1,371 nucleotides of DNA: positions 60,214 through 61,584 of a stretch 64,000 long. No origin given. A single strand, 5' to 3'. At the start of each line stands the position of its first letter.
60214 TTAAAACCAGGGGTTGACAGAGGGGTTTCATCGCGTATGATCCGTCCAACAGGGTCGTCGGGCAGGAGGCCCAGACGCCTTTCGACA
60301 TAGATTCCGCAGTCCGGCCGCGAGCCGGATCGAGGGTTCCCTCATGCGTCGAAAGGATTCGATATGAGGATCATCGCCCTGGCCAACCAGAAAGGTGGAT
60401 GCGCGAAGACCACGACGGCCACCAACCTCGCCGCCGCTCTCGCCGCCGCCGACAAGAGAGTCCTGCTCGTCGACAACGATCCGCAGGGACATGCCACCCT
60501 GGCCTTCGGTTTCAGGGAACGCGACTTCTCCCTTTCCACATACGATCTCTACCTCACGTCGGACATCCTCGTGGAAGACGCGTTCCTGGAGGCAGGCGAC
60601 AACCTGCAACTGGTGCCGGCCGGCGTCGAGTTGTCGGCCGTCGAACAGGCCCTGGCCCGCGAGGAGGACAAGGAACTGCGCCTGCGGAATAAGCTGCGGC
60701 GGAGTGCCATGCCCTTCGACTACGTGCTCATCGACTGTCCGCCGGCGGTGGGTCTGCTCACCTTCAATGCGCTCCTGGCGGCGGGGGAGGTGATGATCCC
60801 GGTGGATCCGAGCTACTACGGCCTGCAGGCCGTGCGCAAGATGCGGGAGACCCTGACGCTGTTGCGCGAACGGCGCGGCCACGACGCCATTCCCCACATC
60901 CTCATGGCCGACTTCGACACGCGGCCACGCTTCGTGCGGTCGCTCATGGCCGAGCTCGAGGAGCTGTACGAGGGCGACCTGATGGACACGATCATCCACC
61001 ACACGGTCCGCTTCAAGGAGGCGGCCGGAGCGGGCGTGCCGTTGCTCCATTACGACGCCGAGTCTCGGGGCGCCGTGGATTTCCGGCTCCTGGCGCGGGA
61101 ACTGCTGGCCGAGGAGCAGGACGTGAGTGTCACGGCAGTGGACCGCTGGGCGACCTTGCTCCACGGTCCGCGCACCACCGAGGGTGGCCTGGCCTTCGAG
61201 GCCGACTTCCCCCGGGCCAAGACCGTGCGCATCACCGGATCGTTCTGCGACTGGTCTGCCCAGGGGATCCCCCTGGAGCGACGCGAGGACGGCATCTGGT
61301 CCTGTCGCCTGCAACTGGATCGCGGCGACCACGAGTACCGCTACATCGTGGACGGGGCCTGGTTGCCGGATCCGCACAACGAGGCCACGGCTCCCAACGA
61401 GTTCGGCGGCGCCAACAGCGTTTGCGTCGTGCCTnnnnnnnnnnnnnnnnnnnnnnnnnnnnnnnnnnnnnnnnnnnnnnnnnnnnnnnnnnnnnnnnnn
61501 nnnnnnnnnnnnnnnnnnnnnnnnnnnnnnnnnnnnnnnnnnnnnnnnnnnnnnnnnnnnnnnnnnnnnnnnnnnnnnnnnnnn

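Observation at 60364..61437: ParA/MinD-type positioning ATPase fused to a CBM48/AMPK-beta-like glycan-binding domain: candidate polysaccharide-granule positioning system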

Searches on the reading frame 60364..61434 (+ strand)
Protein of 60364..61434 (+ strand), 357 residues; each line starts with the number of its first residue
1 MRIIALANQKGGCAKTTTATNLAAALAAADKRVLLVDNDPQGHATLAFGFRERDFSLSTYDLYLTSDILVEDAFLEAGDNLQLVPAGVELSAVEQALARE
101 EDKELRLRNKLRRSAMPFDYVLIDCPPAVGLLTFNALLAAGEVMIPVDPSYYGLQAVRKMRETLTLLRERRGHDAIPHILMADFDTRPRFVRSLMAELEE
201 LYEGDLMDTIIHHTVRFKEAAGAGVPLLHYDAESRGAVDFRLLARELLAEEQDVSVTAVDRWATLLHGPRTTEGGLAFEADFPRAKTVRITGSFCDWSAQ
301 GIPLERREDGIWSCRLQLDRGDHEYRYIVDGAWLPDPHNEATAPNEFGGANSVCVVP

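Call 3: search_protein_families(library=pfam, proteins=[window:60364-61434:+], max_evalue=0.01)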
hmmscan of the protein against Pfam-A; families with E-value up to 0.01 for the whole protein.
window:60364-61434:+ (357 aa): 10 families
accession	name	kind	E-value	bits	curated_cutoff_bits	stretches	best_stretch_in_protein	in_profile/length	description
PF13614.12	AAA_31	-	6.9e-47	160.1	27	1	1-170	1-170/177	AAA domain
PF01656.29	CbiA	-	2.8e-16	60.1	25.4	1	4-226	1-124/125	CobQ/CobB/MinD/ParA nucleotide binding domain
PF06564.18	CBP_BcsQ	-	2.8e-14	53.7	21.3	1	1-245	1-231/234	Cellulose biosynthesis protein BcsQ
PF16561.11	AMPK1_CBM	-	2.3e-12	47.4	26.8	1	285-356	11-79/85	Glycogen recognition site of AMP-activated protein kinase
PF09140.17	MipZ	-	1.2e-08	35.1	20.7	1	3-158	2-140/262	ATPase MipZ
PF10609.15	ParA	-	4.5e-08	33.2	27.1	1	2-159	4-155/246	NUBPL iron-transfer P-loop NTPase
PF02922.24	CBM_48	-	4.7e-07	30.5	22.4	1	282-336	19-73/83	Carbohydrate-binding module 48 (Isoamylase N-terminal domain)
PF00142.24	Fer4_NifH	-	2e-05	24.6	25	1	9-51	7-50/271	4Fe-4S iron sulfur cluster binding proteins, NifH/frxC family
PF02374.21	ArsA_ATPase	-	0.00033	20.4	24.3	1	8-41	7-40/305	Anion-transporting ATPase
PF07015.17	VirC1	-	0.00097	19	24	1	1-40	1-40/231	VirC1 protein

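Call 4: search_protein_families(library=ncbifam, proteins=[window:60364-61434:+], max_evalue=0.01)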
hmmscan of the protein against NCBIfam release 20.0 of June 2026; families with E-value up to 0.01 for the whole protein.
window:60364-61434:+ (357 aa): 33 families (the best 25 are shown)
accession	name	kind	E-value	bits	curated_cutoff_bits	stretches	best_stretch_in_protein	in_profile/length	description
NF041546.1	ParA_partition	equivalog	1.3e-33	116.2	180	2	3-54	1-52/203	ParA family partition ATPase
TIGR03371.1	cellulose_yhjQ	equivalog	5.4e-23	81.8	157.85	1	1-247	1-241/246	cellulose biosynthesis protein BcsQ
TIGR01969.1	minD_arch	subfamily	2.3e-22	79.4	201.75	1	2-257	1-240/251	cell division ATPase MinD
TIGR03453.1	partition_RepA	equivalog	7.6e-22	77.7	348.45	1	2-158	105-275/387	plasmid partitioning protein RepA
NF041283.1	PrgP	equivalog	8.8e-15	54.8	400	1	2-158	3-164/297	ParA superfamily DNA segregation protein PrgP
NF010443.0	PRK13869.1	subfamily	2.7e-14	52.8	446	1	2-157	122-291/405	plasmid-partitioning protein RepA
TIGR01968.1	minD_bact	equivalog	1e-13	51.3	212.9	1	2-255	2-244/261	septum site-determining protein MinD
NF010259.0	PRK13705.1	equivalog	1.1e-10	41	725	1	3-156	108-273/388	plasmid-partitioning protein SopA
TIGR03018.1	pepcterm_TyrKin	hypoth_equivalog_domain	1.3e-08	34.5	230.65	1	4-137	38-168/207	XrtA-associated tyrosine autokinase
TIGR01007.1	eps_fam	subfamily_domain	2.8e-08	33.5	108.05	1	2-139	18-148/204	polysaccharide biosynthesis tyrosine autokinase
NF008079.0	PRK10818.1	equivalog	9e-07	28.5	508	1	2-200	3-198/270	septum site-determining protein MinD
NF047398.1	AAA_KGGVGR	domain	1.1e-06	29.1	90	1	1-39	2-40/190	KGGVGR-motif variant AAA ATPase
NF008967.0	PRK12313.1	equivalog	3.1e-06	25.9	577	1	273-330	37-94/633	1,4-alpha-glucan branching protein GlgB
NF009701.0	PRK13230.1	subfamily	5.6e-06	25.6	350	1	8-47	7-46/291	nitrogenase reductase-like protein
TIGR01005.1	eps_transp_fam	subfamily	1e-05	24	411.7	1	2-167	547-703/754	exopolysaccharide transport protein family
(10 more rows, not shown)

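Call 5: find_homologous_proteins(query=window:60364-61434:+, max_evalue=1e-10)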
Query window:60364-61434:+ (357 aa): 1790 proteins with E <= 1e-10 among 8000 candidates; the best 120 are listed.
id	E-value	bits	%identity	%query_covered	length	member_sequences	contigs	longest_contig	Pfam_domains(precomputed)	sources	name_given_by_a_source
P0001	1.9e-237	805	100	100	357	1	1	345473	PF00142.25,PF02922.25,PF10609.16,PF16561.12,PF01656.30,PF13614.13,PF09140.18,PF06564.19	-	-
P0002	2.9e-217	739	90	100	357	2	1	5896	PF00142.25,PF02922.25,PF10609.16,PF16561.12,PF01656.30,PF13614.13,PF09140.18,PF06564.19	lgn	-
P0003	2.1e-215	733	89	100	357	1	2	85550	PF02922.25,PF10609.16,PF16561.12,PF01656.30,PF13614.13,PF09140.18,PF06564.19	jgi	-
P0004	8.9e-202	688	83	100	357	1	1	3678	PF00142.25,PF02922.25,PF10609.16,PF16561.12,PF01656.30,PF13614.13,PF09140.18,PF06564.19,PF02374.22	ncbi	-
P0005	2.1e-195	667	81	100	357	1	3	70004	PF00142.25,PF02922.25,PF10609.16,PF16561.12,PF01656.30,PF13614.13,PF09140.18,PF06564.19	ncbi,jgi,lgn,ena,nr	ncbi:ParA family protein [bacterium]|nr:MAG: ParA family protein [bacterium]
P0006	8.1e-194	662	81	100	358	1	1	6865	PF00142.25,PF02922.25,PF10609.16,PF16561.12,PF01656.30,PF13614.13,PF09140.18,PF06564.19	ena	-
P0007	3.5e-192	656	79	100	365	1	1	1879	PF00142.25,PF02922.25,PF10609.16,PF16561.12,PF01656.30,PF13614.13,PF09140.18,PF06564.19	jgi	-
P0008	1.1e-190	651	80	100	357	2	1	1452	PF00142.25,PF02922.25,PF10609.16,PF16561.12,PF01656.30,PF13614.13,PF09140.18,PF06564.19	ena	-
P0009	1.3e-187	641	76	100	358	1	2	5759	PF00142.25,PF02922.25,PF10609.16,PF16561.12,PF01656.30,PF13614.13,PF09140.18,PF06564.19,PF02374.22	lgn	-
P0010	2.9e-187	640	76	100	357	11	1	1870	PF00142.25,PF02922.25,PF10609.16,PF16561.12,PF01656.30,PF13614.13,PF09140.18,PF06564.19,PF02374.22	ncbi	-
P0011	6.8e-187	639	76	100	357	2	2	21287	PF00142.25,PF02922.25,PF10609.16,PF16561.12,PF01656.30,PF13614.13,PF09140.18,PF06564.19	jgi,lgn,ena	-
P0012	8.8e-187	639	77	100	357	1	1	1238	PF00142.25,PF02922.25,PF10609.16,PF16561.12,PF01656.30,PF13614.13,PF09140.18,PF06564.19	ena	-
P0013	1.4e-186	638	78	100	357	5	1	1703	PF00142.25,PF02922.25,PF10609.16,PF16561.12,PF01656.30,PF13614.13,PF09140.18,PF06564.19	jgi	-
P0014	1.6e-186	638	77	100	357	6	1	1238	PF00142.25,PF02922.25,PF10609.16,PF16561.12,PF01656.30,PF13614.13,PF09140.18,PF06564.19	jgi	jgi:chromosome partitioning protein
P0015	6.0e-186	636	74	100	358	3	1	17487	PF00142.25,PF02922.25,PF10609.16,PF16561.12,PF01656.30,PF13614.13,PF09140.18,PF06564.19,PF02374.22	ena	-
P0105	3.1e-164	564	69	100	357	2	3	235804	PF00142.25,PF02922.25,PF10609.16,PF16561.12,PF01656.30,PF13614.13,PF09140.18,PF06564.19,PF02374.22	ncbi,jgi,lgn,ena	-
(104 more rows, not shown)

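Call 6: find_related_loci(query=window:60364-61434:+, collection=genome_contigs, flank=8000)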
Query window:60364-61434:+ (357 aa) in genome_contigs; peptide patterns used: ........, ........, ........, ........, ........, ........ (x = any residue, [..] = any of these).
599 stretches matched a pattern (row limit reached: there are more); 388 encode a relative of the query (tblastn E <= 1e-3); the best 80 are kept; 80 distinct loci.
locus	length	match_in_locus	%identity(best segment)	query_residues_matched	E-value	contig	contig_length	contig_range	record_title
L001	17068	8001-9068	76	1-356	0e+0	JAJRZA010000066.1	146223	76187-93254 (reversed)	MAG: Candidatus Krumholzibacteriota bacterium isolate Dive96_bin4.121 k141_3066553, whole genome shotgun sequence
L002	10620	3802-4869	75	1-356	0e+0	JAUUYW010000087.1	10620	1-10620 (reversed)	MAG: Candidatus Krumholzibacteriia bacterium isolate CSMAG_177 CSMAG_177_k127_2634607_length_10620_cov_14.1976, whole ge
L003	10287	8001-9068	75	1-356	0e+0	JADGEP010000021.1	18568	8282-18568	MAG: Candidatus Krumholzibacteriia bacterium isolate BB39 NODE_21_length_18568_cov_2.928884, whole genome shotgun sequen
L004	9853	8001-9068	73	1-356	0e+0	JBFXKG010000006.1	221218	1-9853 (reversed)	MAG: Candidatus Krumholzibacteriia bacterium isolate CA_2019_TPIn_7 NODE_200_length_221218_cov_7.099868_TPIn, whole geno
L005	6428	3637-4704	75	1-356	0e+0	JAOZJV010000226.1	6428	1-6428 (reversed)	MAG: Candidatus Krumholzibacteriia bacterium isolate GMC1.concoct.124 GMC1_3504_length_6428_cov_5.414875, whole genome s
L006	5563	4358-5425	78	1-356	0e+0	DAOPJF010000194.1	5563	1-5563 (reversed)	MAG TPA_asm: Candidatus Krumholzibacteriia bacterium isolate AMR_MDS_3284 NODE_15726_length_5563_cov_4.746006, whole gen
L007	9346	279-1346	72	1-356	0e+0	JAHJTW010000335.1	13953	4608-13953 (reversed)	MAG: bacterium isolate OS_PC_MetaG.mb.70 OS_PC_MetaG.mb.70_k141_800689, whole genome shotgun sequence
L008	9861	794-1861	73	1-356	0e+0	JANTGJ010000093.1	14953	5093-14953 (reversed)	MAG: Candidatus Krumholzibacteriia bacterium isolate bin1006 c_000000004011, whole genome shotgun sequence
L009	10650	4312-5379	76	1-356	0e+0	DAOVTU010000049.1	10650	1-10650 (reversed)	MAG TPA_asm: Candidatus Krumholzibacteriia bacterium isolate CSMAG_1661 CSMAG_1661_k141_1773899_length_10650_cov_14.0000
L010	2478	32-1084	75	1-351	0e+0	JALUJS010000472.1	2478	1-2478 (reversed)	MAG: Candidatus Krumholzibacteriia bacterium isolate S144_metabat2_scaf2bin.036 S144_NODE_54999_length_2478_cov_1.378562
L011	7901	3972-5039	73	1-356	3e-175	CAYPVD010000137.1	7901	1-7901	MAG TPA_asm: uncultured Fibrobacteraceae bacterium isolate binchicken_co256_236 genome assembly, contig: NODE_26591_leng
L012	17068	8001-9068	73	1-356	7e-175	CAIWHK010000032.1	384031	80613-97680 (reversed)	uncultured bacterium isolate Loclat_bin-10883 genome assembly, contig: bin-10883:32/72, whole genome shotgun sequence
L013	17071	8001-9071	73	1-356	3e-172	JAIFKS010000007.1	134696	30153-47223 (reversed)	MAG: bacterium isolate bin_118 scaffold_53, whole genome shotgun sequence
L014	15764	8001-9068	72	1-356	2e-171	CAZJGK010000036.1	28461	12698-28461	MAG TPA_asm: uncultured Fibrobacteraceae bacterium isolate binchicken_co150_663 genome assembly, contig: NODE_3499_lengt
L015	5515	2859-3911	70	1-351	2e-172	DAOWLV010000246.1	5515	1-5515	MAG TPA_asm: Candidatus Krumholzibacteriia bacterium isolate CSMAG_2985 CSMAG_2985_k141_1296197_length_5515_cov_16.0091,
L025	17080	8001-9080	40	1-356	3e-72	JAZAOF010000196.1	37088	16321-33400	MAG: Myxococcota bacterium isolate XB_MAG98 DB_MAG98_0196, whole genome shotgun sequence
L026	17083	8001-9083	36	1-352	1e-71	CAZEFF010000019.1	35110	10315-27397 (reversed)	MAG TPA_asm: uncultured bacterium isolate SRP342105_co1_304 genome assembly, contig: NODE_1553_length_35110_cov_7.369847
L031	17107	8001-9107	37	1-356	7e-68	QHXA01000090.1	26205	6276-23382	MAG: Acidobacteria bacterium isolate gp5 AA66 14_1009_16_30cm_scaffold_29521_curated, whole genome shotgun sequence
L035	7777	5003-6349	43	1-356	1e-60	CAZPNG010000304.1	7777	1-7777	MAG TPA_asm: uncultured bacterium isolate binchicken_co203_484 genome assembly, contig: k141_2344853, whole genome shotg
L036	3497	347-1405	34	3-353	3e-60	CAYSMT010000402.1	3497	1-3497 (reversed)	MAG TPA_asm: uncultured Acidobacteriota bacterium isolate binchicken_co67_38 genome assembly, contig: NODE_36530_length_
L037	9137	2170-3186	33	1-356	3e-57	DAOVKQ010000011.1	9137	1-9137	MAG TPA_asm: Candidatus Omnitrophota bacterium isolate CSMAG_1423 CSMAG_1423_k141_2260636_length_9137_cov_12.0000, whole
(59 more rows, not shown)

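Call 18: find_homologous_proteins(query=A1, max_evalue=1e-20)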
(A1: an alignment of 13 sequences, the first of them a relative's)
Query A1 (13 sequences) (361 aa, profile of the alignment): 7890 proteins with E <= 1e-20 among 8000 candidates; the best 120 are listed.
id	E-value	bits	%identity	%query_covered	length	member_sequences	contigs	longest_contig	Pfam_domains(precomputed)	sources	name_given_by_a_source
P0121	7.2e-152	524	40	100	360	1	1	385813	PF00142.25,PF02922.25,PF10609.16,PF16561.12,PF01656.30,PF13614.13,PF09140.18,PF06564.19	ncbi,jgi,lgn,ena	ncbi:MAG: AAA family ATPase [Candidatus Omnitrophota bacterium]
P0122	2.5e-151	522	37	99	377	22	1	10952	PF00142.25,PF02922.25,PF10609.16,PF16561.12,PF01656.30,PF13614.13,PF09140.18,PF06564.19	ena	-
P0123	3.0e-151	522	37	99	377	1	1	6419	PF00142.25,PF02922.25,PF10609.16,PF16561.12,PF01656.30,PF22058.3,PF13614.13,PF09140.18,PF06564.19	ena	-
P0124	5.9e-151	521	37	99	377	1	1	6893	PF00142.25,PF02922.25,PF10609.16,PF16561.12,PF01656.30,PF22058.3,PF13614.13,PF09140.18,PF06564.19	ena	-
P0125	9.2e-151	520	37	99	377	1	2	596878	PF00142.25,PF02922.25,PF10609.16,PF16561.12,PF01656.30,PF22058.3,PF13614.13,PF09140.18,PF06564.19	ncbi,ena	-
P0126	9.3e-151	520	66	100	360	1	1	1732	PF00142.25,PF10609.16,PF16561.12,PF01656.30,PF13614.13,PF09140.18,PF06564.19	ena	-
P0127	2.4e-150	519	65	100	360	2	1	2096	PF00142.25,PF10609.16,PF16561.12,PF01656.30,PF13614.13,PF09140.18,PF06564.19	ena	-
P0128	3.3e-150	518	65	100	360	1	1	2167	PF00142.25,PF10609.16,PF16561.12,PF01656.30,PF13614.13,PF09140.18,PF06564.19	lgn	-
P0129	7.7e-150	517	64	100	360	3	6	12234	PF00142.25,PF10609.16,PF16561.12,PF01656.30,PF13614.13,PF09140.18,PF06564.19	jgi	jgi:chromosome partitioning protein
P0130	8.2e-150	517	64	100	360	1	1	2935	PF00142.25,PF10609.16,PF16561.12,PF01656.30,PF13614.13,PF09140.18,PF06564.19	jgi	jgi:chromosome partitioning protein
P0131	8.4e-150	517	64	100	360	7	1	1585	PF00142.25,PF10609.16,PF16561.12,PF01656.30,PF13614.13,PF09140.18,PF06564.19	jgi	jgi:chromosome partitioning protein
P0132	1.3e-149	516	37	99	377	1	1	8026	PF00142.25,PF02922.25,PF10609.16,PF16561.12,PF01656.30,PF13614.13,PF09140.18,PF06564.19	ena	-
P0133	1.9e-149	516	37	99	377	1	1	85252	PF00142.25,PF02922.25,PF10609.16,PF16561.12,PF01656.30,PF13614.13,PF09140.18,PF06564.19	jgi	jgi:chromosome partitioning protein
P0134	8.0e-149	514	39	99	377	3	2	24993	PF00142.25,PF02922.25,PF10609.16,PF16561.12,PF01656.30,PF13614.13,PF09140.18,PF06564.19,PF02374.22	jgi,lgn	-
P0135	1.2e-148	513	39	100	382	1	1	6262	PF00142.25,PF02922.25,PF10609.16,PF16561.12,PF01656.30,PF22058.3,PF13614.13,PF09140.18,PF06564.19,PF02374.22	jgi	jgi:chromosome partitioning protein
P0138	1.8e-148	513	41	94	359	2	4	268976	PF10609.16,PF16561.12,PF01656.30,PF13614.13,PF09140.18,PF06564.19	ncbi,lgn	-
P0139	3.3e-148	512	63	100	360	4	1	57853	PF00142.25,PF10609.16,PF16561.12,PF01656.30,PF13614.13,PF09140.18,PF06564.19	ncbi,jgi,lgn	jgi:chromosome partitioning protein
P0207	4.5e-144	498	40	100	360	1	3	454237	PF00142.25,PF02922.25,PF10609.16,PF16561.12,PF01656.30,PF13614.13,PF09140.18,PF06564.19,PF02374.22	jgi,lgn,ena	jgi:chromosome partitioning protein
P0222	1.1e-143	497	41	100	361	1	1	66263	PF00142.25,PF10609.16,PF16561.12,PF01656.30,PF13614.13,PF09140.18,PF06564.19,PF02374.22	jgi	-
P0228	1.6e-143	496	41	100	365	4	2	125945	PF00142.25,PF02922.25,PF10609.16,PF16561.12,PF01656.30,PF13614.13,PF07015.18,PF09140.18,PF06564.19,PF02374.22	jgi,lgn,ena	-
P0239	2.4e-143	496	37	99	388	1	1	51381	PF00142.25,PF02922.25,PF10609.16,PF16561.12,PF01656.30,PF13614.13,PF09140.18,PF06564.19,PF02374.22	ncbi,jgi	ncbi:MAG: AAA family ATPase [Candidatus Omnitrophota bacterium]|jgi:chromosome partitioning protein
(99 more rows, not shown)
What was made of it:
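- Tried and rejected: Rejected: full-length fusions of the same length occur in hundreds of independent assemblies (calls 5, 6, 18).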

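Call 19: find_encoding_contigs(protein=P0001, flank=10000, max_places=2)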
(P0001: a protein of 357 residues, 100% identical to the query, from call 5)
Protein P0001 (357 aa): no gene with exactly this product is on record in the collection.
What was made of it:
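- Tried and rejected: find_encoding_contigs for the window's own protein: not on record (call 19).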

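Call 20: find_encoding_contigs(protein=P0125, flank=8000, max_places=2)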
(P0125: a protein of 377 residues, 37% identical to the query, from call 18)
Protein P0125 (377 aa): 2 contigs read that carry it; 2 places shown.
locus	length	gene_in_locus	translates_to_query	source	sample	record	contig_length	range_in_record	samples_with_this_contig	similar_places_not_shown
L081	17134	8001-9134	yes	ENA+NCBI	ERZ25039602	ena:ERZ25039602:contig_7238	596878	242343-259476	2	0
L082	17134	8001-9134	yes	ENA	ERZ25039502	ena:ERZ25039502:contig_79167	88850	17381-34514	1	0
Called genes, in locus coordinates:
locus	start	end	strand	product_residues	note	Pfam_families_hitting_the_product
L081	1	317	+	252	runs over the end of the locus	PF04191:PEMT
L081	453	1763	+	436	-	PF00275:EPSP_synthase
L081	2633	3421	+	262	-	PF00378:ECH_1, PF16113:ECH_2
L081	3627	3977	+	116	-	-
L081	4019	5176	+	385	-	PF13435:Cytochrome_C554 (faint), PF14522:Cytochrome_C7 (faint), PF14537:Cytochrom_c3_2 (faint), PF22113:Mtrc-MtrF_II-IV_dom (faint), PF13447:Multi-haem_cyto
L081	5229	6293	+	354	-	PF09699:Paired_CXXCH_1 (faint), PF13435:Cytochrome_C554 (faint), PF14522:Cytochrome_C7 (faint), PF14537:Cytochrom_c3_2 (faint), PF22113:Mtrc-MtrF_II-IV_dom (faint), PF13447:Multi-haem_cyto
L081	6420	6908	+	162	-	PF14512:TM1586_NiRdase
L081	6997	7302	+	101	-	PF14512:TM1586_NiRdase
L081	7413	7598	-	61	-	-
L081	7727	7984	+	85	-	-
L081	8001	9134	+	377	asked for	PF00142:Fer4_NifH (weak), PF01656:CbiA, PF06564:CBP_BcsQ (weak), PF09140:MipZ (weak), PF10609:ParA (faint), PF13614:AAA_31, PF02922:CBM_48 (weak), PF16561:AMPK1_CBM, +1 more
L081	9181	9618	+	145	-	-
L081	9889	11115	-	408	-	PF13173:AAA_14, PF13635:DUF4143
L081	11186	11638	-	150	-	-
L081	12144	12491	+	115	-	-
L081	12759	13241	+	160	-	PF02310:B12-binding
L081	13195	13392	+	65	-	-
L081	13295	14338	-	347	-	-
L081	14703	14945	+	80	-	-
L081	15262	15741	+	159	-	-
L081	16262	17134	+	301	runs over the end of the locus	PF07690:MFS_1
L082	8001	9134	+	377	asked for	PF00142:Fer4_NifH (weak), PF01656:CbiA, PF06564:CBP_BcsQ (weak), PF09140:MipZ (weak), PF10609:ParA (faint), PF13614:AAA_31, PF02922:CBM_48 (weak), PF16561:AMPK1_CBM, +1 more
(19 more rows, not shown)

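Call 21: find_encoding_contigs(protein=P0139, flank=8000, max_places=2)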
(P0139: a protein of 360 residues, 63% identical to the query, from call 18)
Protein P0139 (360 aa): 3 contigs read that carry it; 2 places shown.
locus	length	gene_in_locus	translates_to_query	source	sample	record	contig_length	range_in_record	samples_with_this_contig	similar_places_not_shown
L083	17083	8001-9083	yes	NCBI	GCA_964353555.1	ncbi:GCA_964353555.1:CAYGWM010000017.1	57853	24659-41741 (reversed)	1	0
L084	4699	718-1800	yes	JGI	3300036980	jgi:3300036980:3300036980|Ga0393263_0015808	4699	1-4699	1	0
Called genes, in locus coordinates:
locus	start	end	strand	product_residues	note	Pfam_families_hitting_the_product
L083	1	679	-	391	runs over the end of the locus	PF21016:RlmN_N, PF04055:Radical_SAM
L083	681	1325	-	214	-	PF02390:Methyltransf_4, PF13649:Methyltransf_25 (weak)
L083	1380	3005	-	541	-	PF01343:Peptidase_S49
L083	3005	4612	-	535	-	PF13519:VWA_2 (faint), PF27098:Rv0959_3rd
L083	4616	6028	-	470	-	PF07728:AAA_5 (faint), PF00158:Sigma54_activat (weak)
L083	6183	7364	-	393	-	PF03477:ATP-cone (faint)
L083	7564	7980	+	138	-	PF00376:MerR, PF12728:HTH_17 (weak), PF13411:MerR_1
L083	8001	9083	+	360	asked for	PF00142:Fer4_NifH (faint), PF01656:CbiA, PF06564:CBP_BcsQ, PF09140:MipZ (faint), PF10609:ParA (weak), PF13614:AAA_31, PF16561:AMPK1_CBM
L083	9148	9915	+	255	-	-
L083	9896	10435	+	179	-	-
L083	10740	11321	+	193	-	PF07638:Sigma70_ECF (faint), PF04542:Sigma70_r2, PF04545:Sigma70_r4 (weak), PF08281:Sigma70_r4_2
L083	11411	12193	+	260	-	PF06500:FrsA-like, PF05448:AXE1 (weak)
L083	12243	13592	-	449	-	PF02878:PGM_PMM_I, PF02879:PGM_PMM_II, PF02880:PGM_PMM_III, PF00408:PGM_PMM_IV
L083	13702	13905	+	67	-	PF02416:TatA_B_E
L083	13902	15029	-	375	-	PF13717:Zn_ribbon_4, PF13719:Zn_ribbon_5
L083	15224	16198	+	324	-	PF01656:CbiA, PF02374:ArsA_ATPase, PF10609:ParA (faint)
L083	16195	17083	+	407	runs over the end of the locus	PF10609:ParA (faint), PF13614:AAA_31 (faint), PF01656:CbiA, PF02374:ArsA_ATPase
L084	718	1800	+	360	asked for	PF00142:Fer4_NifH (faint), PF01656:CbiA, PF06564:CBP_BcsQ, PF09140:MipZ (faint), PF10609:ParA (weak), PF13614:AAA_31, PF16561:AMPK1_CBM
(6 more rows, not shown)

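Call 29: search_protein_families(library=pfam, proteins=[L083:9148-9912:+, L025:9086-9871:+, L083:9896-10432:+, L081:9181-9615:+, L081:7727-7981:+, L001:9140-9985:+, L012:9146-9955:+, L083:7564-7977:+], max_evalue=1)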
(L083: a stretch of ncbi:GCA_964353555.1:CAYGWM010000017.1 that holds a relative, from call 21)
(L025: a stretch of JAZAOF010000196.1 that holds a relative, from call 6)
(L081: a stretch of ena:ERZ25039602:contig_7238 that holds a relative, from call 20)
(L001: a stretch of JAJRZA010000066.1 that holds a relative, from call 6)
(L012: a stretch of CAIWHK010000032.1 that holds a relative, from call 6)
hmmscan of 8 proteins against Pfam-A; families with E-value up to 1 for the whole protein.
L083:9148-9912:+ (255 aa): 0 families

L025:9086-9871:+ (262 aa): 0 families

L083:9896-10432:+ (179 aa): 2 families
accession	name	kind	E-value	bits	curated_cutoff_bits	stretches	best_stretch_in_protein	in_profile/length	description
PF21262.3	RRP40_S1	-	0.21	12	27.1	1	102-155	28-81/83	Exosome complex component RRP40, S1 domain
PF05576.17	Peptidase_S37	-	0.23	10.5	27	1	55-122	376-443/448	PS-10 peptidase S37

L081:9181-9615:+ (145 aa): 1 family
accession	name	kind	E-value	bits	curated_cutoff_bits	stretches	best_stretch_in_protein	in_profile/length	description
PF12399.14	BCA_ABC_TP_C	-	0.00039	20.4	25.5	1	129-144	9-24/27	Branched-chain amino acid ATP-binding cassette transporter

L081:7727-7981:+ (85 aa): 0 families

L001:9140-9985:+ (282 aa): 0 families

L012:9146-9955:+ (270 aa): 0 families

L083:7564-7977:+ (138 aa): 3 families
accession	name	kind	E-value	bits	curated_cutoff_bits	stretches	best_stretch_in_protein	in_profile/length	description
PF13411.12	MerR_1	-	2.1e-16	60.2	21.6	1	4-69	1-65/69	MerR HTH family regulatory protein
PF00376.29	MerR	-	1.6e-09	37.8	28.2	1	5-42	1-38/38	MerR family regulatory protein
PF12728.13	HTH_17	-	9.8e-06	26.2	27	1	4-53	2-49/51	Helix-turn-helix domain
